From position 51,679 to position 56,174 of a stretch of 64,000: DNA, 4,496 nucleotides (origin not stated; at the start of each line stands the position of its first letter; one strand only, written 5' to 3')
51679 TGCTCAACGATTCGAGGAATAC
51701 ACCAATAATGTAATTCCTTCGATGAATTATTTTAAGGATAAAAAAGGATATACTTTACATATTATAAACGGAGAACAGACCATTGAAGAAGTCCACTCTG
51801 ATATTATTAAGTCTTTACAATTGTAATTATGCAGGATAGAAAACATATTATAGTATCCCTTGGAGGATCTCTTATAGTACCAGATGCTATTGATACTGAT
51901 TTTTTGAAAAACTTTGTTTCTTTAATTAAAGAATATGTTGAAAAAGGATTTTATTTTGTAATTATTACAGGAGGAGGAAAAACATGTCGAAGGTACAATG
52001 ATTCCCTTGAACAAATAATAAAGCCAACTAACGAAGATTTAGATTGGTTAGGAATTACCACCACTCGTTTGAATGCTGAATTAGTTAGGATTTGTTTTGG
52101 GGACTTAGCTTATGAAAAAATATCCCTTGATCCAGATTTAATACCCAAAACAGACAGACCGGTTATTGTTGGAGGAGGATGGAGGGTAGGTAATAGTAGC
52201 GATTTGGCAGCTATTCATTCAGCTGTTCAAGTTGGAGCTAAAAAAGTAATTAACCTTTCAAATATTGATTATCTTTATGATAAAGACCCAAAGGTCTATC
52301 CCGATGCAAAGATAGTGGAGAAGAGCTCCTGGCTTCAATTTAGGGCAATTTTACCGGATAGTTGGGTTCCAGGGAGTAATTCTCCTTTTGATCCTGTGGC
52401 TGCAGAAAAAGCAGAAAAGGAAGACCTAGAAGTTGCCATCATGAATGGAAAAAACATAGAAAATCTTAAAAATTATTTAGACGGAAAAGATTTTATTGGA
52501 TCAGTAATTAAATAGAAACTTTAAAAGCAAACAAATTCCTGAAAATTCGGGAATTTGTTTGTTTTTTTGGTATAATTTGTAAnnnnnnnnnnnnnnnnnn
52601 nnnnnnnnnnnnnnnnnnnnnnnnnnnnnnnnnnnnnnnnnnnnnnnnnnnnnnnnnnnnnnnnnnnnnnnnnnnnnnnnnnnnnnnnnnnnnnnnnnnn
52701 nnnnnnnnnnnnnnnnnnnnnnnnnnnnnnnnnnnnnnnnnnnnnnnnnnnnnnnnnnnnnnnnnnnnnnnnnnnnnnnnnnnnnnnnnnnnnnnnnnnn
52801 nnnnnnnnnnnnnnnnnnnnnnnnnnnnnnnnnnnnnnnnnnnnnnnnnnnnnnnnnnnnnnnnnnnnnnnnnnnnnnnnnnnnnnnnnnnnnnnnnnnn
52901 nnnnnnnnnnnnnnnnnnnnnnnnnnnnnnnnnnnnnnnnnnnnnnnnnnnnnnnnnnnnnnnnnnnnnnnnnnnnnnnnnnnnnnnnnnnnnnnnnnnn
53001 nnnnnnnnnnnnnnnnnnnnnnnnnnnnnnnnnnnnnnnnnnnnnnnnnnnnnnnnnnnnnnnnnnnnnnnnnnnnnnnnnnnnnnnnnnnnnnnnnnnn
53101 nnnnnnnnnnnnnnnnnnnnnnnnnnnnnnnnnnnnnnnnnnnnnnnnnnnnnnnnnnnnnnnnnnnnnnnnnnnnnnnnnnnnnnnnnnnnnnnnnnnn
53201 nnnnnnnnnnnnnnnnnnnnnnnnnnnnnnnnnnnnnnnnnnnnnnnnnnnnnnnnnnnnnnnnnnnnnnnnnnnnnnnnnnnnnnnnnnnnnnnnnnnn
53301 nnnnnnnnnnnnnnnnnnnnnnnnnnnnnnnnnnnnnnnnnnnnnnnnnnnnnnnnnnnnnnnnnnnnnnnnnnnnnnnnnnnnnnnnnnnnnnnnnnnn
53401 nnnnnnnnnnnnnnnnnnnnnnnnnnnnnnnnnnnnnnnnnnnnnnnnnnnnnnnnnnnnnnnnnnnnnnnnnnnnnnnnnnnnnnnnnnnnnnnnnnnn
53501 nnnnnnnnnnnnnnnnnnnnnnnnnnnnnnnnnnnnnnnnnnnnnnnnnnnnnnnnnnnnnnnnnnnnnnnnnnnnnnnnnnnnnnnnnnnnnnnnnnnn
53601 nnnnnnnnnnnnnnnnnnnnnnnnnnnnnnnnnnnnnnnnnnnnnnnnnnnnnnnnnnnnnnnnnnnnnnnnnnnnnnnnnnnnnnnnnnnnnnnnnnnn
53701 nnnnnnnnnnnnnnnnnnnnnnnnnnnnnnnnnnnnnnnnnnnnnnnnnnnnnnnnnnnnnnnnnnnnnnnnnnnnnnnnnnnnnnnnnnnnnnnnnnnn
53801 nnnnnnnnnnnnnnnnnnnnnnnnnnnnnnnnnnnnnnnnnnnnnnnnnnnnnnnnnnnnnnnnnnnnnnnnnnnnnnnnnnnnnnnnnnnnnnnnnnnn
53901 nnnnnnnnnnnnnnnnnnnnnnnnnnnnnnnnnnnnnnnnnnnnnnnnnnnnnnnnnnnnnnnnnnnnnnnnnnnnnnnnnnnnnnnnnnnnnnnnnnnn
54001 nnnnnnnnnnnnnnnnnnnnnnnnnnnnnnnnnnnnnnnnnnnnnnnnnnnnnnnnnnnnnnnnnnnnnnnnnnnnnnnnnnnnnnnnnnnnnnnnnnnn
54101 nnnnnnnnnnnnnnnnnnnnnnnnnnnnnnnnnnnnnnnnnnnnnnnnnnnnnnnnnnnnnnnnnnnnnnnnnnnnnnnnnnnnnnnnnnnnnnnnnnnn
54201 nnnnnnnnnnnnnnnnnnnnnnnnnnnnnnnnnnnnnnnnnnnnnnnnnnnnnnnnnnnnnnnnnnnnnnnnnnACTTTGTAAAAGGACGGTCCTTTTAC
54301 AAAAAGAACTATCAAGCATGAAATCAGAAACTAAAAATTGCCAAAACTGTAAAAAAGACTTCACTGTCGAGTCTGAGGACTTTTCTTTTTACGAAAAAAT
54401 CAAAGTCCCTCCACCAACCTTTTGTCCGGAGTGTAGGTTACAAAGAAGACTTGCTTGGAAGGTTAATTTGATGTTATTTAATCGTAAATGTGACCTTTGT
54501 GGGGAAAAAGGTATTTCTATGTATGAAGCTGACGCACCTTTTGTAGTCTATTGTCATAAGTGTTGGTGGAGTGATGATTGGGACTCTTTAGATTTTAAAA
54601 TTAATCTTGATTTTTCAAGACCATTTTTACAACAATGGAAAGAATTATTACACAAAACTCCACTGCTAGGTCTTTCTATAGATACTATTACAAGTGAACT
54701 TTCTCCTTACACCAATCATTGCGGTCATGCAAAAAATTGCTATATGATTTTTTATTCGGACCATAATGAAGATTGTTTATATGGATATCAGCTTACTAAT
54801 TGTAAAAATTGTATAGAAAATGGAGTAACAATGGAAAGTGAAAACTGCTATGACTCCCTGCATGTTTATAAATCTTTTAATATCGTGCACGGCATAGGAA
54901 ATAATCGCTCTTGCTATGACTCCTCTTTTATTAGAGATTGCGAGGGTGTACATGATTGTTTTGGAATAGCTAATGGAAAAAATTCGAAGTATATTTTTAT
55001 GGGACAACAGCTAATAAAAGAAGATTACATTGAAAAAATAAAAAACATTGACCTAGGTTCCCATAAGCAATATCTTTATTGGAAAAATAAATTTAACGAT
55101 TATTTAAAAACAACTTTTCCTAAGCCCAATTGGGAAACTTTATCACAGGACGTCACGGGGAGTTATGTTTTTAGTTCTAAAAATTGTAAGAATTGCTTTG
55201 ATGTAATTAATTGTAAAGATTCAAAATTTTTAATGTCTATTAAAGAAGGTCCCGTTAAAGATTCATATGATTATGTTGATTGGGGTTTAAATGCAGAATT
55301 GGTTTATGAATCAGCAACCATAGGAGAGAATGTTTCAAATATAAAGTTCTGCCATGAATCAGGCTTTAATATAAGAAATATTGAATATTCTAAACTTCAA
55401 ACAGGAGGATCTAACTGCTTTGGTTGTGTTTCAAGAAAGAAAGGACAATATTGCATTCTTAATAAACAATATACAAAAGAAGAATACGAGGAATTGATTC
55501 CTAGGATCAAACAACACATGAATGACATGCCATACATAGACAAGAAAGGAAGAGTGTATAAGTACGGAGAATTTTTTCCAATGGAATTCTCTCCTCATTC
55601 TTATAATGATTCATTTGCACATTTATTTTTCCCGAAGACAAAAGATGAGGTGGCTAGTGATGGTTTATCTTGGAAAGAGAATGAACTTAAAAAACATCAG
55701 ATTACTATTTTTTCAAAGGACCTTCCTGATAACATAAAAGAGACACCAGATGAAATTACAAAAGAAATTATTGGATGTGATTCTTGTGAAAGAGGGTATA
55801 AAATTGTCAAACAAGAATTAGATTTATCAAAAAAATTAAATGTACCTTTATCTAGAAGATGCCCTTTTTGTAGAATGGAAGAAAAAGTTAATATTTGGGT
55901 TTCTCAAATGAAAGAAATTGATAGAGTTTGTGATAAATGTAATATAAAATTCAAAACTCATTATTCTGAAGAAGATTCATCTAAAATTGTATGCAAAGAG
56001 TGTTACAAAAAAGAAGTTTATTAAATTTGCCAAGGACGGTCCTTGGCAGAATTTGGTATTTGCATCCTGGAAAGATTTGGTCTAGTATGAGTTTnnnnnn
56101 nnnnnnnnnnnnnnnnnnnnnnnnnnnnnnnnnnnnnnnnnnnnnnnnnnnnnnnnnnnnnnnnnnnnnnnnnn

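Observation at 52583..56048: Tandem pair of ~565-aa Cys-rich multi-zinc-ribbon proteins; four family members in 64 kb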

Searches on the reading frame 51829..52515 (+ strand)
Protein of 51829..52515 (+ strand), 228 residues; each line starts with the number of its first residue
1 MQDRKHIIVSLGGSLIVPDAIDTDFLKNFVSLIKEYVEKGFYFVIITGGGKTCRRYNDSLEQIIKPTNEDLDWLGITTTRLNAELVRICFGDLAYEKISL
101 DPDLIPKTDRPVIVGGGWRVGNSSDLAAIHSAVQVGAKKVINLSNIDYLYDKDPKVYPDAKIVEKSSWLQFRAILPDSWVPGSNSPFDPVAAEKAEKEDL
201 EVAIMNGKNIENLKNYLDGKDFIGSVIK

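Call 54: search_protein_families(library=pfam, proteins=[window:51829-52515:+], max_evalue=0.00001)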
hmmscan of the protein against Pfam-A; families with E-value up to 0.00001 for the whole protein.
window:51829-52515:+ (228 aa): 1 family
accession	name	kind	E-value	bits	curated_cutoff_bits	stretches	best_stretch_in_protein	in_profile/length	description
PF00696.33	AA_kinase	-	5.9e-24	85.5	24.9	1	7-206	3-234/234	Amino acid kinase family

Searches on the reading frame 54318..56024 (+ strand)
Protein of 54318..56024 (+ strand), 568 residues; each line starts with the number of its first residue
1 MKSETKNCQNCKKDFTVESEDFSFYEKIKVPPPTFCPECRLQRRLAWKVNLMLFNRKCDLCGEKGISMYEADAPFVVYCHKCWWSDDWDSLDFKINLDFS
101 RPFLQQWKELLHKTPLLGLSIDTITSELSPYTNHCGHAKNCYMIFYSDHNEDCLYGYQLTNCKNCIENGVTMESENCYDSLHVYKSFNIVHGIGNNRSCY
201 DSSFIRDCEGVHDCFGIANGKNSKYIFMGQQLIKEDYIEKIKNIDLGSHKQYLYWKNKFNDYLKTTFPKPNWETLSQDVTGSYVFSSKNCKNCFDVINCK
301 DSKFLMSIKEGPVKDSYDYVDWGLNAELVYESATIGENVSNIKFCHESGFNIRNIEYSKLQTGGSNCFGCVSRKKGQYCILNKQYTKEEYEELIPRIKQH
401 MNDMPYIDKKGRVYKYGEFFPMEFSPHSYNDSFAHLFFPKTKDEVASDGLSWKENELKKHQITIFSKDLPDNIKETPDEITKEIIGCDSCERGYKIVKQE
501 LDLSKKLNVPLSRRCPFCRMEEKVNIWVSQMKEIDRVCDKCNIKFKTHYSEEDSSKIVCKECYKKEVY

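Call 4: search_protein_families(library=pfam, proteins=[window:54318-56024:+], max_evalue=1)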
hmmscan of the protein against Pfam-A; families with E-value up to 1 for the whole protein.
window:54318-56024:+ (568 aa): 0 families

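Call 5: search_protein_families(library=ncbifam, proteins=[window:54318-56024:+], max_evalue=1)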
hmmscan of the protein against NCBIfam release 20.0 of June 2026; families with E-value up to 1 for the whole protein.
window:54318-56024:+ (568 aa): 1 family
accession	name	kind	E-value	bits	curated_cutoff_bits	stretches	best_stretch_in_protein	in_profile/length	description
NF052237.1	biotin_BsaP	equivalog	0.011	15.7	39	1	8-61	2-52/53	biotin synthase auxiliary protein BsaP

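Call 10: find_homologous_proteins(query=window:54318-56024:+)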
Query window:54318-56024:+ (568 aa): 7981 proteins with E <= 0.001 among 8000 candidates; the best 120 are listed.
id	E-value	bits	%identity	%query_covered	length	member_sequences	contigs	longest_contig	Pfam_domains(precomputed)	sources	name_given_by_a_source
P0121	0.0e+0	1010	75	99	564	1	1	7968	-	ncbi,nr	ncbi:MAG: hypothetical protein U9R00_03565 [Patescibacteria group bacterium]|nr:hypothetical protein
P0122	1.6e-276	937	66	100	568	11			-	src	-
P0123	1.2e-273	927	67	100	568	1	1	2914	-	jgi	-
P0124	3.9e-260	883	63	100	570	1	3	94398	-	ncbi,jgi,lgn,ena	ncbi:MAG: hypothetical protein WCO07_03335 [bacterium]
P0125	2.1e-257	874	64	100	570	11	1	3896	-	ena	-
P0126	3.5e-255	866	62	100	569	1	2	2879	-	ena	-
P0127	1.3e-254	864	63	99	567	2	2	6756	-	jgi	-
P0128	4.2e-254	863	63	100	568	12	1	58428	-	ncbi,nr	ncbi:hypothetical protein KKB58_02700 [Patescibacteria group bacterium]|nr:hypothetical protein [Pat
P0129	4.7e-252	856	63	100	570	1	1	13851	-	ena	-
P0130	4.8e-251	853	63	99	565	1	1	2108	-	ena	-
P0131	5.2e-250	849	62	100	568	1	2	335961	-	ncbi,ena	-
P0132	1.1e-247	842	63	100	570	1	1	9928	-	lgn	-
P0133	9.7e-247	838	62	100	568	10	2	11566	-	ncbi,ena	-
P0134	1.5e-243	828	63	95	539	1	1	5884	-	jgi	jgi:hypothetical protein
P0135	5.2e-243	826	61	99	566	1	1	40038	-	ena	-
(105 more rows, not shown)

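Call 33: search_protein_families(library=padloc, proteins=[window:54318-56024:+], max_evalue=1)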
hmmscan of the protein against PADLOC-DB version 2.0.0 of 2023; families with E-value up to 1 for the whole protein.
window:54318-56024:+ (568 aa): 0 families

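Call 34: search_protein_families(library=phrogs, proteins=[window:54318-56024:+], max_evalue=1)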
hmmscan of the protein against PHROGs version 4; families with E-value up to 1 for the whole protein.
window:54318-56024:+ (568 aa): 3 families
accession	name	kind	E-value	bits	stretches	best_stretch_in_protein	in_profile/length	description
phrog_9021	-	unknown function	0.015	16.3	1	135-185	60-110/159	-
phrog_6390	-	unknown function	0.074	14.1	1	377-404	17-43/57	-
phrog_29106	-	unknown function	0.17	13.2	0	493-529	8-44/102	-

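Call 43: find_encoding_contigs(protein=P0121, flank=5000, max_places=2)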
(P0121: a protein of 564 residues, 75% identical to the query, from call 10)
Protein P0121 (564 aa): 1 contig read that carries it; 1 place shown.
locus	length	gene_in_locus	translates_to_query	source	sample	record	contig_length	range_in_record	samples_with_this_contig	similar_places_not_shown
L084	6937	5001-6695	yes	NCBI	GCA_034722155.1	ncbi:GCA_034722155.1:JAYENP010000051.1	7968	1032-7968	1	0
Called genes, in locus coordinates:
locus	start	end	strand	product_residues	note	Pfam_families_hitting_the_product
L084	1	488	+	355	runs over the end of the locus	PF02163:Peptidase_M50, PF13180:PDZ_2 (weak), PF17820:PDZ_6 (weak)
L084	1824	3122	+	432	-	-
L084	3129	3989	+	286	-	PF02618:YceG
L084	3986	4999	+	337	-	PF02540:NAD_synthase (weak), PF03054:tRNA_Me_trans, PF20259:tRNA_Me_trans_M, PF20258:tRNA_Me_trans_C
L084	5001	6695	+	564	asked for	-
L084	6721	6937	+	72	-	PF01411:tRNA-synt_2c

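Call 84: predict_structure(alignment_id=A5)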
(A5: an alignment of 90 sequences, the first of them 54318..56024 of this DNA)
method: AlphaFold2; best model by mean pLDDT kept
length: 568 residues; sequences in the alignment: 90
mean_pLDDT: 83.8   pTM: 0.87
mean pLDDT of the five models: 83.8, 82.7, 82.5, 81.0, 80.8
residues with pLDDT >= 90: 272; 70-90: 169; 50-70: 127; < 50: 0
segments of 3 or more residues with pLDDT < 50: none
pLDDT, mean of each block of 10 residues (from residue 1): 89 90 82 89 90 91 93 91 90 93 95 91 89 88 87 79 70 69 67 72 86 91 93 96 95 95 87 65 57 59 60 58 62 64 66 66 62 76 92 94 96 92 93 92 94 78 95 97 95 92 94 91 84 88 90 88 87
secondary structure, 60 per line:
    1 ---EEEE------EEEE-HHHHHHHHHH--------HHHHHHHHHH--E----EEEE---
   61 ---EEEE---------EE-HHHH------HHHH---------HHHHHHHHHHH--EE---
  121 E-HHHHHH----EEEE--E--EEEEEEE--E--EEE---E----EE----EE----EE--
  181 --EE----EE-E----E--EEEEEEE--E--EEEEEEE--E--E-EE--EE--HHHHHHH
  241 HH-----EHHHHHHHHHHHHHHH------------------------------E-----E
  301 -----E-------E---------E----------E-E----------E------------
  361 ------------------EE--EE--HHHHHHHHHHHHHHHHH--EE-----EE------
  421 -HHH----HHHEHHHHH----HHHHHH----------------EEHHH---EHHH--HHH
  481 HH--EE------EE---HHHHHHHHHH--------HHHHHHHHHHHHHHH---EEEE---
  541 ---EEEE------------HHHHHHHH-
elements in order: E4-7 E14-17 H19-28 H37-46 E54-57 E64-67 H80-83 H90-93 H103-113 H123-128 E133-136 E142-148 E154-156 E200-206 E212-218 H234-242 H249-263 H387-403 H433-437 H442-447 H478-482 H498-507 H516-530 E534-537 E544-547 H560-567
